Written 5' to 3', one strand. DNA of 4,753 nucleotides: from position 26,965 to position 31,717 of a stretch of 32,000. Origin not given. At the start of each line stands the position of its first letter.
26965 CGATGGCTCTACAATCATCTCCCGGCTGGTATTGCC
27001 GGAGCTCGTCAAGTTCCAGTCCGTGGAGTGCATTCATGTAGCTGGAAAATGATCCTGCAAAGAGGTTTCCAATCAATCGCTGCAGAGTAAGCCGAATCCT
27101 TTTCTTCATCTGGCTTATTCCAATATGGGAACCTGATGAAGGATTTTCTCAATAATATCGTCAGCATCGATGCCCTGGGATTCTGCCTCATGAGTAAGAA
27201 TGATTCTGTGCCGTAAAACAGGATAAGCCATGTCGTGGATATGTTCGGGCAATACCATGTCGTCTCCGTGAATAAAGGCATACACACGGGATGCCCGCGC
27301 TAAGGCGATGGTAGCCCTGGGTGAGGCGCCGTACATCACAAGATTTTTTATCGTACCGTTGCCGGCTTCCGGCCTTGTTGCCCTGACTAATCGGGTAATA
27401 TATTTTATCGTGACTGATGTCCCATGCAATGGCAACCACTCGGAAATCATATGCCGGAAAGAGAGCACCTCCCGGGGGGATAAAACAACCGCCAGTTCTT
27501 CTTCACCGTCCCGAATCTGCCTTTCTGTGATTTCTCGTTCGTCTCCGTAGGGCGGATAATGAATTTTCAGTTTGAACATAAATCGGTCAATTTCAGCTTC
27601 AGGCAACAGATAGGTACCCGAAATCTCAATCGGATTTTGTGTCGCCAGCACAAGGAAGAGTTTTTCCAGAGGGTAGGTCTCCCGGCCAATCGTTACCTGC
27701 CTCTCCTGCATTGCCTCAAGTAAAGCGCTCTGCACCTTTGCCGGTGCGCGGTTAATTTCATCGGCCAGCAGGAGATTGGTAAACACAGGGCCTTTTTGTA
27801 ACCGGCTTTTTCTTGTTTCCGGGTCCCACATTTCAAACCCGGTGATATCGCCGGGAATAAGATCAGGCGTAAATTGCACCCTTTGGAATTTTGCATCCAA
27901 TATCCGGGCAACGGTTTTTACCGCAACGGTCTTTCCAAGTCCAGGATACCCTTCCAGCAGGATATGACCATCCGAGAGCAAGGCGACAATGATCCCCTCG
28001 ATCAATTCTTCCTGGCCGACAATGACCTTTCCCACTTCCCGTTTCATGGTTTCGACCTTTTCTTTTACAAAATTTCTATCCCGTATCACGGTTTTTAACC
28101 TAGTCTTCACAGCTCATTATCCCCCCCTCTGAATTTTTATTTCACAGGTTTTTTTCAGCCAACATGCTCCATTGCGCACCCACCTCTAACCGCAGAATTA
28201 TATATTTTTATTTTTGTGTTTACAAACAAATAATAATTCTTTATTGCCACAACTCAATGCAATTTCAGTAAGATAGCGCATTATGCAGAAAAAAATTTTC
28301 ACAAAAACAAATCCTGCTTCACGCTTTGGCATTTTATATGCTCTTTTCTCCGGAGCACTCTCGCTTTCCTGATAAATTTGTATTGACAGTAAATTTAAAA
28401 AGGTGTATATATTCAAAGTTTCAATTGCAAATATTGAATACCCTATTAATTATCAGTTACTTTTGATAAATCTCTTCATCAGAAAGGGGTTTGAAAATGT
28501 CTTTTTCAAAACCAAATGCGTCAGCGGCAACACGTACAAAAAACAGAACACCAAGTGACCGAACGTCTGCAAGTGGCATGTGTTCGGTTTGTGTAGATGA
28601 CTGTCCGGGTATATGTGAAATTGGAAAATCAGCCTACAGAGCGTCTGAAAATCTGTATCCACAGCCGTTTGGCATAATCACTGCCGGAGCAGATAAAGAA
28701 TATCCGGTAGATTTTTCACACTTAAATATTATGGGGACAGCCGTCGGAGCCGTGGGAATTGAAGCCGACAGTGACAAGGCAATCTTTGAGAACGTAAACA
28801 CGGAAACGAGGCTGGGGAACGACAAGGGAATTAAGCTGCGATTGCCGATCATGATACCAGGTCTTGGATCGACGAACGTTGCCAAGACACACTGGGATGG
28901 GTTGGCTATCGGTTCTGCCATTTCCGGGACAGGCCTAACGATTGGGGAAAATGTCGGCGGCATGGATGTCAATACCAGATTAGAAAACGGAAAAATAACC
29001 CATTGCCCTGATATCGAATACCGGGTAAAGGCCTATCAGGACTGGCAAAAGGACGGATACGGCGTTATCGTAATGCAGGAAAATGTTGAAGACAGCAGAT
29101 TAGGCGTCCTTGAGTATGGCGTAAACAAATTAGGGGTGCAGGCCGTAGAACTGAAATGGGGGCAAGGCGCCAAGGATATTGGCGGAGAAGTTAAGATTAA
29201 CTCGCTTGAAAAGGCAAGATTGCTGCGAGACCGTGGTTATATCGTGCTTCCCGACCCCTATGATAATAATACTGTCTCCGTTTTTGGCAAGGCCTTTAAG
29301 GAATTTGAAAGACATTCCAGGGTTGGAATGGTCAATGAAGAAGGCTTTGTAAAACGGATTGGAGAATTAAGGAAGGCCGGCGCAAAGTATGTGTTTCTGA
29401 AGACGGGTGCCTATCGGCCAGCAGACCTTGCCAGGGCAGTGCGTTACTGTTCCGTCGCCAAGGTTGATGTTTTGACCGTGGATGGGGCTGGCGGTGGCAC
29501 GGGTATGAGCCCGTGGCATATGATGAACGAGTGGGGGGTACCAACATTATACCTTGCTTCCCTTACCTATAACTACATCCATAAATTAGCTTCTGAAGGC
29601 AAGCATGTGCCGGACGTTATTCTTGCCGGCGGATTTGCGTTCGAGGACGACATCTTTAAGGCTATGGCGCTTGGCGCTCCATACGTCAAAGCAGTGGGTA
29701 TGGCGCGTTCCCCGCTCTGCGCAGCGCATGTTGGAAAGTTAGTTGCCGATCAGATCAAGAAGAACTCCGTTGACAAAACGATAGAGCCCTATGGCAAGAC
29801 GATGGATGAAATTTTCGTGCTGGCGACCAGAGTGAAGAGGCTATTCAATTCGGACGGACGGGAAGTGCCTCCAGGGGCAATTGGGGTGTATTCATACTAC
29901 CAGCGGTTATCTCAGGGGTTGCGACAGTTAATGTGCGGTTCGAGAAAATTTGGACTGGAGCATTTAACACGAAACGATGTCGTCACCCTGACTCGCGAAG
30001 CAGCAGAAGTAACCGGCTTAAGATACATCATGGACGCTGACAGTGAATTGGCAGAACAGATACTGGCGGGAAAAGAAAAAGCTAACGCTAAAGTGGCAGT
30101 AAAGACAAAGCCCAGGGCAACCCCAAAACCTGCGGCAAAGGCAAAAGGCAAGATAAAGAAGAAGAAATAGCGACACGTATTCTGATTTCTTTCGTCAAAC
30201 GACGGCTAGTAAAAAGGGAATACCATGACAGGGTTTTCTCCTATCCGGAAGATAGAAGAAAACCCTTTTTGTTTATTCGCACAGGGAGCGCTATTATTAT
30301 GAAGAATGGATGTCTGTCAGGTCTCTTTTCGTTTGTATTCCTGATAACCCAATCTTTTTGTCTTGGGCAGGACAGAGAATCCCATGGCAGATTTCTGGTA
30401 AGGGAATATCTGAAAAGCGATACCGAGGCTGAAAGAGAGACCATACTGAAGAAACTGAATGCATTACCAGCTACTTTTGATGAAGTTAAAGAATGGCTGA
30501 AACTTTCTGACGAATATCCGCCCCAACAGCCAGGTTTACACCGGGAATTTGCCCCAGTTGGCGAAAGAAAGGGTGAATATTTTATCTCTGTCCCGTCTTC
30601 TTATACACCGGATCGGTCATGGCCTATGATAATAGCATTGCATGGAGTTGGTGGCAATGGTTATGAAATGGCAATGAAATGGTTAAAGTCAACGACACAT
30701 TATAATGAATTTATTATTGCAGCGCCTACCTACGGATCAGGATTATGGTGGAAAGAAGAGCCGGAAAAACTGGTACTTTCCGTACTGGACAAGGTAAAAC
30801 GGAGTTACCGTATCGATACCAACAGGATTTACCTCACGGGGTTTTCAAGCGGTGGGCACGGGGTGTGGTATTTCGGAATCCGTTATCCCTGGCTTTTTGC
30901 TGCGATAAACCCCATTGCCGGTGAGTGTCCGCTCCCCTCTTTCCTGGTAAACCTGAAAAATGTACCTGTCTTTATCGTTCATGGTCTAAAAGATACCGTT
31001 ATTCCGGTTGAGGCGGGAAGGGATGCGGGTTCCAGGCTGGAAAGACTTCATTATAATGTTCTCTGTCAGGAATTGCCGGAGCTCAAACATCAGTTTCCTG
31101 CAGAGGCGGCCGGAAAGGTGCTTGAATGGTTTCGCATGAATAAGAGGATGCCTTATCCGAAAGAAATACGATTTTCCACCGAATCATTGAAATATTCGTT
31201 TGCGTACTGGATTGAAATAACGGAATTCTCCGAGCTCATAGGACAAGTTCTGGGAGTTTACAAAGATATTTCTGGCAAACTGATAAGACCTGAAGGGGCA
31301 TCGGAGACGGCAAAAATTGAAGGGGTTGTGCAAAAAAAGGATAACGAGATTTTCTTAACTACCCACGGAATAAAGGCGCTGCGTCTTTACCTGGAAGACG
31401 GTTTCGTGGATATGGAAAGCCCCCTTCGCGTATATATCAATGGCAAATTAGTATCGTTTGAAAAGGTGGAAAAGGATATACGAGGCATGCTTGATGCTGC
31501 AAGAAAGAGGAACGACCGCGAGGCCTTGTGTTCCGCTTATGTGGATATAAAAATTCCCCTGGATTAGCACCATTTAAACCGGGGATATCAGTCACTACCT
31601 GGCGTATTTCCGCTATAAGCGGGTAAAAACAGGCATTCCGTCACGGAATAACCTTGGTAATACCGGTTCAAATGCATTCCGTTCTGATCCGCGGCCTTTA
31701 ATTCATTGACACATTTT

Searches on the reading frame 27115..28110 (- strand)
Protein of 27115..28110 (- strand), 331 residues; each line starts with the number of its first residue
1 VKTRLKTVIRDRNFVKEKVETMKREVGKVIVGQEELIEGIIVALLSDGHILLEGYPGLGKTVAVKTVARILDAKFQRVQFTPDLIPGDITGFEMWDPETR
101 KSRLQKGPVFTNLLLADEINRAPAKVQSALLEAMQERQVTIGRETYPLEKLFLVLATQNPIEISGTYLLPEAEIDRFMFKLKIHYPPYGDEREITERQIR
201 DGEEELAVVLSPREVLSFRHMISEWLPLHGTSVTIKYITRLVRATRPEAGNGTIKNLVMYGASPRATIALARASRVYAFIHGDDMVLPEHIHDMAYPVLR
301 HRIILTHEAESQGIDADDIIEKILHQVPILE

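Call 56: search_protein_families(library=pfam, proteins=[window:27115-28110:-], max_evalue=0.001)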
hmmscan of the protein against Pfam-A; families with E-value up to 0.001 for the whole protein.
window:27115-28110:- (331 aa): 9 families
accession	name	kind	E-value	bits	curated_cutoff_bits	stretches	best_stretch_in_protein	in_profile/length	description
PF07726.17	AAA_3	-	2.3e-61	205.9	27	1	49-179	1-131/131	ATPase family associated with various cellular activities (AAA)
PF17863.7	AAA_lid_2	-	3.1e-20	72.1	22.7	1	258-323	9-74/74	AAA lid domain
PF07728.20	AAA_5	-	6.4e-11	42.8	22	1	49-176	1-138/139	AAA domain (dynein-related subfamily)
PF20030.5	bpMoxR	-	6.7e-11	42.1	27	1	18-184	2-167/205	MoxR domain in the MoxR-vWA-beta-propeller ternary systems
PF00004.35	AAA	-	3e-06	28.2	21.2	1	50-166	1-117/131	ATPase family associated with various cellular activities (AAA)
PF01078.27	Mg_chelatase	-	3.2e-05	23.9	20.3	0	30-72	5-47/207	Magnesium chelatase, subunit ChlI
PF05496.18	RuvB_N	-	3.4e-05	24.1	27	1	48-141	34-115/159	Holliday junction DNA helicase RuvB P-loop domain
PF00493.29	MCM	-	4.3e-05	23.2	23.3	1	43-161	53-174/224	MCM P-loop domain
PF00158.32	Sigma54_activat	-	0.00011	22.4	20.2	0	113-160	96-144/168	Sigma-54 interaction domain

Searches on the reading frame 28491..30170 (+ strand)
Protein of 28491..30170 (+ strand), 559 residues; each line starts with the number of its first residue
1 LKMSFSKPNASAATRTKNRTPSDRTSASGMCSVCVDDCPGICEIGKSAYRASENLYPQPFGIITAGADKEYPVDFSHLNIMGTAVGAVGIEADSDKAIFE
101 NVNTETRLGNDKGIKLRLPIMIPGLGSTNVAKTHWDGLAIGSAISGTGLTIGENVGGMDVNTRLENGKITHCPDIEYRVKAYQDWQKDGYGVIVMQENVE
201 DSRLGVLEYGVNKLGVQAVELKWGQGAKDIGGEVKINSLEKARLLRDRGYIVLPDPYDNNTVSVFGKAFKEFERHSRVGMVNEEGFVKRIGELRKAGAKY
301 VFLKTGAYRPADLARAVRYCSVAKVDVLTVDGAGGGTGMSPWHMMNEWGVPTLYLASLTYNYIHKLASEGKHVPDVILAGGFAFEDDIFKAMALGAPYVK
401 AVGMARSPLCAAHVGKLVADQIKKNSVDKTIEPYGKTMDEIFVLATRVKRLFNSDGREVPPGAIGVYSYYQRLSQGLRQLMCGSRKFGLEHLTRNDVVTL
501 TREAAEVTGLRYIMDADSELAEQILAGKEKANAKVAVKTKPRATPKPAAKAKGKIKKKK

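Call 56: search_protein_families(library=pfam, proteins=[window:28491-30170:+], max_evalue=0.001)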
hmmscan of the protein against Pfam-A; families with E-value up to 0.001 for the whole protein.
window:28491-30170:+ (559 aa): 1 family
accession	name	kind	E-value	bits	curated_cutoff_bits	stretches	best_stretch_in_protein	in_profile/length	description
PF01645.23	Glu_synthase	-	2.1e-17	63.8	20.4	1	280-411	185-310/369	Conserved region in glutamate synthase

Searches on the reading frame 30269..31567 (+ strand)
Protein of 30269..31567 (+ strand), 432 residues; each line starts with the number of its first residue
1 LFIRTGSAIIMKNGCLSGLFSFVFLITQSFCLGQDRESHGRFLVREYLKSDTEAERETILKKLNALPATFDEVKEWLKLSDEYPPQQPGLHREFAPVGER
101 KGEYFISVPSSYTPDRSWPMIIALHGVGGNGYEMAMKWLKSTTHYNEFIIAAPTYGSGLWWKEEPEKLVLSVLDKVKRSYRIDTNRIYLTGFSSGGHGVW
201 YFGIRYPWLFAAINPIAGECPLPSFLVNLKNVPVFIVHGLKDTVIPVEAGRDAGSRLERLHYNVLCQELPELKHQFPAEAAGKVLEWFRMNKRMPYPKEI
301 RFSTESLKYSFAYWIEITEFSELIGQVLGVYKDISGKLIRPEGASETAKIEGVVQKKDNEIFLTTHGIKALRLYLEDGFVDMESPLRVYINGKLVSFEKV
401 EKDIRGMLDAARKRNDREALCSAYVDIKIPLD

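Call 56: search_protein_families(library=pfam, proteins=[window:30269-31567:+], max_evalue=0.001)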
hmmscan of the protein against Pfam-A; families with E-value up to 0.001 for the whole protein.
window:30269-31567:+ (432 aa): 5 families
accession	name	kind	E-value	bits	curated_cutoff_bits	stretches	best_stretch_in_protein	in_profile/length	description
PF02230.22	Abhydrolase_2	-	2.1e-11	44.5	23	1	177-286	99-211/217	Phospholipase/Carboxylesterase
PF20434.5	BD-FAE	-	5.1e-08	33.1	26.8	0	170-197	74-101/215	BD-FAE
PF10503.15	Esterase_PHB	-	0.00018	21.3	23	1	169-214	81-126/219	Esterase PHB depolymerase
PF00326.27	Peptidase_S9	-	0.00026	21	22.6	0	230-280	143-193/213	Prolyl oligopeptidase family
PF01738.24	DLH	-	0.00081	19.5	21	0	157-280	67-192/217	Dienelactone hydrolase family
